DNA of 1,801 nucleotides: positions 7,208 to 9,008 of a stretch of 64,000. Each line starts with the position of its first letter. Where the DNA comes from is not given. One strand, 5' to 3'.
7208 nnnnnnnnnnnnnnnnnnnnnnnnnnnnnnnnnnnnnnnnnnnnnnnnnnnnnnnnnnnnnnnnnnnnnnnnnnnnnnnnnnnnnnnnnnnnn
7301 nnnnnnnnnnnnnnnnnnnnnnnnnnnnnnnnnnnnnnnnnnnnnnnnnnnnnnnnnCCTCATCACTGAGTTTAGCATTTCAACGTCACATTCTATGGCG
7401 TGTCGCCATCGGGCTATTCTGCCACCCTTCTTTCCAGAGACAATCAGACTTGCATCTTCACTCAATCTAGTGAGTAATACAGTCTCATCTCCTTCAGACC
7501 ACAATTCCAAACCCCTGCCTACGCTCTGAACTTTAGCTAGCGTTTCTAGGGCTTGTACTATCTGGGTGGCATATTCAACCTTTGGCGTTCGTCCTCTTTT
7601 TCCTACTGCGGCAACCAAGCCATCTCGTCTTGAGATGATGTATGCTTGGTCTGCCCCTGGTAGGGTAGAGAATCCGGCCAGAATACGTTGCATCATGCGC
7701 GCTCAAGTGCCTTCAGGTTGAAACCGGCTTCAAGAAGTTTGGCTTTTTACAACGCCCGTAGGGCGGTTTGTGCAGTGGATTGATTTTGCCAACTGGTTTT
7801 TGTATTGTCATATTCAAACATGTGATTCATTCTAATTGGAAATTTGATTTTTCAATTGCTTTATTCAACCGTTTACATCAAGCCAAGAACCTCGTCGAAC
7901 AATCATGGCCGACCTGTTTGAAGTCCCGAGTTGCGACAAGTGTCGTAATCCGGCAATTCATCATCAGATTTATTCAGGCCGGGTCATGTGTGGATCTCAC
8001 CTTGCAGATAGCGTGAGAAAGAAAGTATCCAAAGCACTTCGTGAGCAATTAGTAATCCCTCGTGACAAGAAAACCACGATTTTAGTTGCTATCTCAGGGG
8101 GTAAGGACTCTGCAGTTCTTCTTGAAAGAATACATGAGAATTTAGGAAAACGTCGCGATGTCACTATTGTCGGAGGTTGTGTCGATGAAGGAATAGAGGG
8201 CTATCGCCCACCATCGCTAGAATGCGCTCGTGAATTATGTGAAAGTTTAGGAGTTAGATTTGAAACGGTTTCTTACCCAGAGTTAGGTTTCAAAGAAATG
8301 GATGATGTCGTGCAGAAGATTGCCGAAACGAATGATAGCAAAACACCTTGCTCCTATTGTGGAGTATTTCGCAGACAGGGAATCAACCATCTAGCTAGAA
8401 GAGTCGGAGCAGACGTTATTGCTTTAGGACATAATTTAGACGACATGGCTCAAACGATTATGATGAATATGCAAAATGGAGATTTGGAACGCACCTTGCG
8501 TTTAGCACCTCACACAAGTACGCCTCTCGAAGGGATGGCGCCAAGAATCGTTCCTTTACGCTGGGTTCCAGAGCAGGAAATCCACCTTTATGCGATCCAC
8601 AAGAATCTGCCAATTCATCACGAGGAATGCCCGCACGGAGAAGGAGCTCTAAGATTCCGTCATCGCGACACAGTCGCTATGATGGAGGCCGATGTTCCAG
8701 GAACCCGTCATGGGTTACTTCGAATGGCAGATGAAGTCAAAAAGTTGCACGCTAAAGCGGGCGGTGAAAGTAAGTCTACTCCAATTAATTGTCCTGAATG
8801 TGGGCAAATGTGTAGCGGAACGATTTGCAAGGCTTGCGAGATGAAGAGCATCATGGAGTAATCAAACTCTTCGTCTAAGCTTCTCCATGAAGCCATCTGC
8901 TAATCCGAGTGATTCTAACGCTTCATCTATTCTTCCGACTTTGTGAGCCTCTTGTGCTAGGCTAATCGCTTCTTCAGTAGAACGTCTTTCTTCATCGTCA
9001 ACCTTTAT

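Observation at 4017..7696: Three-gene Roadblock operon: LC7 protein, giant Roadblock + PATAN-like + coiled-coil protein, tiny two-TM protein, with no GTPase partner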

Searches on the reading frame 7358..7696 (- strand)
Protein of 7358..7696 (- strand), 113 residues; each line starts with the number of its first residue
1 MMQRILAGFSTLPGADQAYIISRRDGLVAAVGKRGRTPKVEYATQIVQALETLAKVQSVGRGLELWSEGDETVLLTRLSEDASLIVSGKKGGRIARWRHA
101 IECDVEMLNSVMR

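Call 5: search_protein_families(library=pfam, proteins=[window:7358-7696:-], max_evalue=1)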
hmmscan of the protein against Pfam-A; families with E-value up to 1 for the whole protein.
window:7358-7696:- (113 aa): 0 families

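Call 7: find_homologous_proteins(query=window:7358-7696:-, max_evalue=0.01)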
Query window:7358-7696:- (113 aa): 69 proteins with E <= 0.01 among 95 candidates.
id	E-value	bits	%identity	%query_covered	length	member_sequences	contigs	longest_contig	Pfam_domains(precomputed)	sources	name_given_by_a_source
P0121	5.5e-63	227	96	100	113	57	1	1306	-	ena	-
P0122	7.3e-61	220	94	100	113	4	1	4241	-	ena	-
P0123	9.2e-60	217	90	100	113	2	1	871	-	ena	-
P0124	5.3e-58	211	90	100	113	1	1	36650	-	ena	-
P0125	8.7e-58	211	89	100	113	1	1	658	-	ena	-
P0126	9.8e-57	207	88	100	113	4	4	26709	-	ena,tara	tara:strand:+ start:580 stop:921 length:342 start_codon:yes stop_codon:yes gene_type:complete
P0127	1.0e-56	207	88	100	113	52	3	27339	-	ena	-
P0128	3.8e-56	205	88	100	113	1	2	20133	-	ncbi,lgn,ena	-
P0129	7.6e-56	204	87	100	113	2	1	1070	-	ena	-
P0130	7.3e-55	201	84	100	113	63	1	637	-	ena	-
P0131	1.3e-54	200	82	100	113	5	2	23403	-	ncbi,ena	-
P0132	2.7e-54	199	84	100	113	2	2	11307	-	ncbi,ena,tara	tara:strand:- start:308 stop:649 length:342 start_codon:yes stop_codon:yes gene_type:complete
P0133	4.0e-54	199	85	100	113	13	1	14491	-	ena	-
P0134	1.4e-53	197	84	99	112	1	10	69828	-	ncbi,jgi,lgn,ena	-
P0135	5.1e-53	195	82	99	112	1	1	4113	-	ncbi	-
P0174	1.3e-37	146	60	100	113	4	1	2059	-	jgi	jgi:predicted regulator of Ras-like GTPase activity (Roadblock/LC7/MglB family)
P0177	1.4e-33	133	56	100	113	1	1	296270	-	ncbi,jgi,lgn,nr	ncbi:MAG: hypothetical protein QGI21_04185 [Candidatus Poseidoniaceae archaeon]|jgi:hypothetical pro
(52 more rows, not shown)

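Call 8: search_protein_families(library=pfam, proteins=[P0174, P0177], max_evalue=1)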
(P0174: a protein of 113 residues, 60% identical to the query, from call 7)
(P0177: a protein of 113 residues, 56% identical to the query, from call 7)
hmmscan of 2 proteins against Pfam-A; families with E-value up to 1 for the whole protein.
P0174 (113 aa): 0 families

P0177 (113 aa): 0 families

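Call 9: search_protein_families(library=ncbifam, proteins=[window:7358-7696:-], max_evalue=1)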
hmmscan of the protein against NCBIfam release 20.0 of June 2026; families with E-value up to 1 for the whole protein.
window:7358-7696:- (113 aa): 0 families

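Call 13: search_solved_structures(query=A1, max_evalue=10, show_alignments=2)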
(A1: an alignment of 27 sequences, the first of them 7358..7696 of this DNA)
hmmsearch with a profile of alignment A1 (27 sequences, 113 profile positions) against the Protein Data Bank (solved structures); distinct sequences matched with E-value up to 10: 18.
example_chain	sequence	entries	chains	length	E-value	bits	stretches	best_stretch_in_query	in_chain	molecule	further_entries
6g6o_A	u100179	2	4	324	4.8e-08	36.2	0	51-97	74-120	Ika8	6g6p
6g6q_A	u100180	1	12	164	0.00011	25.4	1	51-97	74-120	Ika4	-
5yzv_A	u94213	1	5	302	0.0057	19.9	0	74-109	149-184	Probable serine/threonine-protein kinase PkwA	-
7f8m_A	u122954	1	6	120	0.2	14.9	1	4-94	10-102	Robl_LC7 domain-containing protein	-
6i7o_O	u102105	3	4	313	0.73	13.1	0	69-103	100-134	Guanine nucleotide-binding protein subunit beta-like protein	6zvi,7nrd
5lyb_SR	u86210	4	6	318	0.76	13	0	69-103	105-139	Guanine nucleotide-binding protein subunit beta-like protein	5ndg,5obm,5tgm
4v7h_AR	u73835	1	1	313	0.88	12.8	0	69-103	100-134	RACK1 protein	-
1trj_A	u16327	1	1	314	0.88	12.8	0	69-103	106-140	Guanine nucleotide-binding protein beta subunit-like protein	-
4v92_Bg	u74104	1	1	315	0.89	12.8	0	69-103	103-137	RACK1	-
6t4q_Sg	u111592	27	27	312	0.89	12.8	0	70-103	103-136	Guanine nucleotide-binding protein subunit beta-like protein | 40S ribosomal protein ASC1 | Small ribosomal subunit protein RACK1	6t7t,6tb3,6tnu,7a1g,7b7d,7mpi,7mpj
4u3m_SR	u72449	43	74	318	0.9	12.8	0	69-103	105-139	Guanine nucleotide-binding protein subunit beta-like protein | RACK1 | Small ribosomal subunit protein RACK1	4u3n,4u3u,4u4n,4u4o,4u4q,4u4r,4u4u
3frx_A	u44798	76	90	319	0.9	12.8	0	69-103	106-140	Guanine nucleotide-binding protein subunit beta-like protein | 40S ribosomal protein RACK1 (RACK1) | Guanine nucleotide-binding protein subunit beta-like protei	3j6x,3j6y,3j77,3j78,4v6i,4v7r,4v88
3rfh_A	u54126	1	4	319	0.9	12.8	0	69-103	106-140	Guanine nucleotide-binding protein subunit beta-like protein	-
3rfg_A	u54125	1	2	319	0.9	12.8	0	69-103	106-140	Guanine nucleotide-binding protein subunit beta-like protein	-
6wdr_g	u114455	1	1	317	0.91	12.8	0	69-103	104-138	Guanine nucleotide-binding protein subunit beta-like protein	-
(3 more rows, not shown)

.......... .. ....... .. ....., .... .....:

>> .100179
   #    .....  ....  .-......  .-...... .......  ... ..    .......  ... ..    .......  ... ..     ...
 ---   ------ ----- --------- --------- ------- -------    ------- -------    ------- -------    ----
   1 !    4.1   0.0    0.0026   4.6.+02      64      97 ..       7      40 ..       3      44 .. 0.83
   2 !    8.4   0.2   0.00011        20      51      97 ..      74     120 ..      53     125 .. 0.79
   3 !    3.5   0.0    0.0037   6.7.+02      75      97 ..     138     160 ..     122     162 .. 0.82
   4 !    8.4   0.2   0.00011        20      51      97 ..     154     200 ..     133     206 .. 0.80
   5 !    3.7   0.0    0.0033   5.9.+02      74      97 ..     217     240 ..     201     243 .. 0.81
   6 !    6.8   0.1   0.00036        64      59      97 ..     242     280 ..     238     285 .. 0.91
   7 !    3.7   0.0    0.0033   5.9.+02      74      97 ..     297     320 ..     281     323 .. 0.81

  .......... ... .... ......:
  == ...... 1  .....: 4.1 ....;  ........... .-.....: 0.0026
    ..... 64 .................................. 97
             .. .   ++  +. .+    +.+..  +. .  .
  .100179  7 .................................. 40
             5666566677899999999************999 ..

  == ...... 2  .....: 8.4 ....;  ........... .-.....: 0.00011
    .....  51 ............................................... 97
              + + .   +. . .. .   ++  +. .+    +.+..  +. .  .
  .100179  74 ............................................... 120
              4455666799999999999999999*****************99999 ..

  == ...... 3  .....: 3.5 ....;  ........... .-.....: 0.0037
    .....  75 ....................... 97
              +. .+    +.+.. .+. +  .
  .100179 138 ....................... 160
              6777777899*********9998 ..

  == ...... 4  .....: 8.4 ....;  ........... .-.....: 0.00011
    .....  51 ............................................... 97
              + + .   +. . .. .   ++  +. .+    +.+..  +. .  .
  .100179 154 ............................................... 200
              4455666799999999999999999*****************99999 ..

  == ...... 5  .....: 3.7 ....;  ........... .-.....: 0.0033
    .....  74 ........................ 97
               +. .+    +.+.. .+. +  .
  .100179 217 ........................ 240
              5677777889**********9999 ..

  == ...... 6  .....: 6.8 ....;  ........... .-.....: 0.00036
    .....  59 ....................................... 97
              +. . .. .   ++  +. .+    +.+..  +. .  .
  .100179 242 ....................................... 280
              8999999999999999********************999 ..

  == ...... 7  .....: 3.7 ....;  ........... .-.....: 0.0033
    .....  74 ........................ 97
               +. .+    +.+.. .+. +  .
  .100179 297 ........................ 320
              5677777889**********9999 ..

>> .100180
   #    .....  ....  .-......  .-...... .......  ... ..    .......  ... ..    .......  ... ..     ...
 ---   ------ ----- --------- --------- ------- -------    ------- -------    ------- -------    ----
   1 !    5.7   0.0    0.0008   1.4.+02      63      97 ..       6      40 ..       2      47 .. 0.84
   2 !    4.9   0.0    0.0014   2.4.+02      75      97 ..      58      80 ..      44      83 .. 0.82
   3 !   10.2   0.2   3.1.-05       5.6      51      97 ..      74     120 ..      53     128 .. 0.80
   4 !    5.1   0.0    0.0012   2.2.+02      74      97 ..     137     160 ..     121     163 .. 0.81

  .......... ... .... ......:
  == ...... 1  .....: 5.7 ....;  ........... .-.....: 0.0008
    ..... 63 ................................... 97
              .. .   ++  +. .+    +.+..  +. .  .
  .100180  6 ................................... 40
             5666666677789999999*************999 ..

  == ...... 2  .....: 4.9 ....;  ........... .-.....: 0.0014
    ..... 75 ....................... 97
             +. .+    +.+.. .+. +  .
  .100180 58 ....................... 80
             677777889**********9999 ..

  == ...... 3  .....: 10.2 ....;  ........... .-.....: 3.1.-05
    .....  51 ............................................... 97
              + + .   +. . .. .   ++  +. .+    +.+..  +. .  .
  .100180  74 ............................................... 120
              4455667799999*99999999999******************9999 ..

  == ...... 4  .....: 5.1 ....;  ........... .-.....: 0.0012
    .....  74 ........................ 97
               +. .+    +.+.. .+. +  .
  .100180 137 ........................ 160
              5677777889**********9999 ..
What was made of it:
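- Tried and rejected: WD40-like PDB hits of the small protein (Ika8, RACK1; call 13).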

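Call 23: predict_structure(alignment_id=A1)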
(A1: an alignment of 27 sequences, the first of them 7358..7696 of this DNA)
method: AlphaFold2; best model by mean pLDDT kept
length: 113 residues; sequences in the alignment: 27
mean_pLDDT: 89.2   pTM: 0.84
mean pLDDT of the five models: 89.2, 84.4, 77.3, 74.8, 61.8
residues with pLDDT >= 90: 60; 70-90: 52; 50-70: 1; < 50: 0
segments of 3 or more residues with pLDDT < 50: none
pLDDT, mean of each block of 10 residues (from residue 1): 90 94 92 88 90 87 86 91 93 91 85 74
secondary structure, 60 per line:
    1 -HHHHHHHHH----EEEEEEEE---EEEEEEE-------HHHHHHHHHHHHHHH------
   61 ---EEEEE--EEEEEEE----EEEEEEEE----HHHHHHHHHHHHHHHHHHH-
elements in order: H2-10 E15-22 E26-32 H40-54 E64-68 E71-77 E82-89 H94-112

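Call 27: fold_search(model_id=the predicted structure, library=pdb)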
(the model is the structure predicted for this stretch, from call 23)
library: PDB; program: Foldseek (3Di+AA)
matches with E <= 10: 1372; with E <= 0.001: 133
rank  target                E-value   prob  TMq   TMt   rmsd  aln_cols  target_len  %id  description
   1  6izw_C                1.6e-07  1.00  0.84  0.77   2.4       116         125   15  Myxococcus xanthus MglA bound to GTP-gamma-S and MglB (released 2019-10-16)
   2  6hjm_L                5.8e-07  1.00  0.82  0.75   2.4       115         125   15  Myxococcus xanthus MglB (released 2019-12-04)
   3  7f8m_B                6.6e-07  1.00  0.78  0.74   2.7       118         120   20  Roadblock from Thorarchaeota SMTZ1-45 (released 2022-07-13)
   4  9jue_A                8.0e-07  1.00  0.83  0.79   2.3       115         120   13  Roadblock3 homodimer structure from Candidatus Prometheoarchaeum syntrophicum strain MK-D1 (released 2024-10-16)
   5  6hjm_K                8.0e-07  1.00  0.83  0.79   2.4       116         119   15  Myxococcus xanthus MglB (released 2019-12-04)
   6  6hjm_D                8.6e-07  1.00  0.83  0.78   2.4       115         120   15  Myxococcus xanthus MglB (released 2019-12-04)
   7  6hjm_A                9.1e-07  1.00  0.82  0.74   2.4       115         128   15  Myxococcus xanthus MglB (released 2019-12-04)
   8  9jue_E                1.1e-06  1.00  0.84  0.80   2.1       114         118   11  Roadblock3 homodimer structure from Candidatus Prometheoarchaeum syntrophicum strain MK-D1 (released 2024-10-16)
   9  6hjm_H                1.3e-06  1.00  0.83  0.78   2.4       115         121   15  Myxococcus xanthus MglB (released 2019-12-04)
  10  6hjm_E                1.3e-06  1.00  0.82  0.77   2.4       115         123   15  Myxococcus xanthus MglB (released 2019-12-04)
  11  7f8m_D                1.3e-06  1.00  0.78  0.76   2.7       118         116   20  Roadblock from Thorarchaeota SMTZ1-45 (released 2022-07-13)
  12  9jue_F                1.6e-06  1.00  0.83  0.79   2.3       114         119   12  Roadblock3 homodimer structure from Candidatus Prometheoarchaeum syntrophicum strain MK-D1 (released 2024-10-16)
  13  6hjm_C                1.6e-06  1.00  0.82  0.75   2.4       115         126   15  Myxococcus xanthus MglB (released 2019-12-04)
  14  6hjm_F                1.6e-06  1.00  0.82  0.74   2.4       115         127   15  Myxococcus xanthus MglB (released 2019-12-04)
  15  9jue_C                1.7e-06  1.00  0.83  0.79   2.4       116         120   13  Roadblock3 homodimer structure from Candidatus Prometheoarchaeum syntrophicum strain MK-D1 (released 2024-10-16)
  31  7ct3                  2.7e-06  1.00  0.68  0.64   5.0       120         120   18  Crystal Structure of MglC from Myxococcus xanthus (released 2021-01-27)
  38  7f8m_A                4.6e-06  1.00  0.74  0.71   3.1       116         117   22  Roadblock from Thorarchaeota SMTZ1-45 (released 2022-07-13)
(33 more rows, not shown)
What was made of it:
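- On Roadblock/LC7 superfamily (Pfam PF03259; MglB-like): 113-aa protein: calls 23, 27 (TM-score 0.84).
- Closest known: MglB-MglC type Roadblock pairs in the Myxococcus polarity module. Same: MglC (7ct3) is among the fold hits of the 113-aa protein (call 27).
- Checked: The 113-aa model has pLDDT 89, and Foldseek gives TM-score 0.84 to MglB 6izw_C (calls 23, 27).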

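Call 33: search_protein_families(library=pfam, alignment_id=A1, max_evalue=10)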
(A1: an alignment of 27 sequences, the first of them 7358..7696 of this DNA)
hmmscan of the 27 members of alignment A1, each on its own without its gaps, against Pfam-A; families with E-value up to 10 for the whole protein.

A. member 1, window:7358-7696:- (113 aa): 0 families

B. families by the number of members that match (of 27 scanned): 4 families
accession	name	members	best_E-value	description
PF03259.23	Robl_LC7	3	0.0052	Roadblock/LC7 domain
PF04220.17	YihI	1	0.075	Der GTPase activator (YihI)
PF05971.18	Methyltransf_10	1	0.094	RNA methyltransferase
PF04295.18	GD_AH_second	1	0.19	D-galactarate dehydratase/Altronate hydrolase, second domain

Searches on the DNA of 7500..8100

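Call 78: search_rna_families(source=window, start=7500, end=8100, threshold=evalue, max_evalue=10)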
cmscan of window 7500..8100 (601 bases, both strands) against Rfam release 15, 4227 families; matches with E-value up to 10: 2.
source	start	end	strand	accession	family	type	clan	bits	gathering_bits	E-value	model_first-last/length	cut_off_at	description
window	7599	7723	+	RF00427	SCARNA23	Gene; snRNA; snoRNA; scaRNA;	-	16.4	60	0.98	1-125/125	no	Small Cajal body specific RNA 23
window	7779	7844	+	RF00727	bantam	Gene; miRNA;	CL00091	16.2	61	4.7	1-82/82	no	bantam microRNA precursor family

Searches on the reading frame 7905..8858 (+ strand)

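Call 65: search_protein_families(library=pfam, proteins=[window:7905-8858:+], max_evalue=0.001)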
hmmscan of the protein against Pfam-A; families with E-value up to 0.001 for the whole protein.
window:7905-8858:+ (318 aa): 3 families
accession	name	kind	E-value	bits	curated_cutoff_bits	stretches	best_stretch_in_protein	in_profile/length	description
PF01171.26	ATP_bind_3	-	5.4e-11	43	27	1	59-237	2-163/182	PP-loop family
PF03054.22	tRNA_Me_trans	-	1e-05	25.7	20.6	1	58-181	2-131/202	tRNA methyl transferase HUP domain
PF22082.2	TtuA_LIM_N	-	0.00028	21.3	27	1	10-32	2-24/26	2-thiouridine synthetase TtuA, N-terminal LIM domain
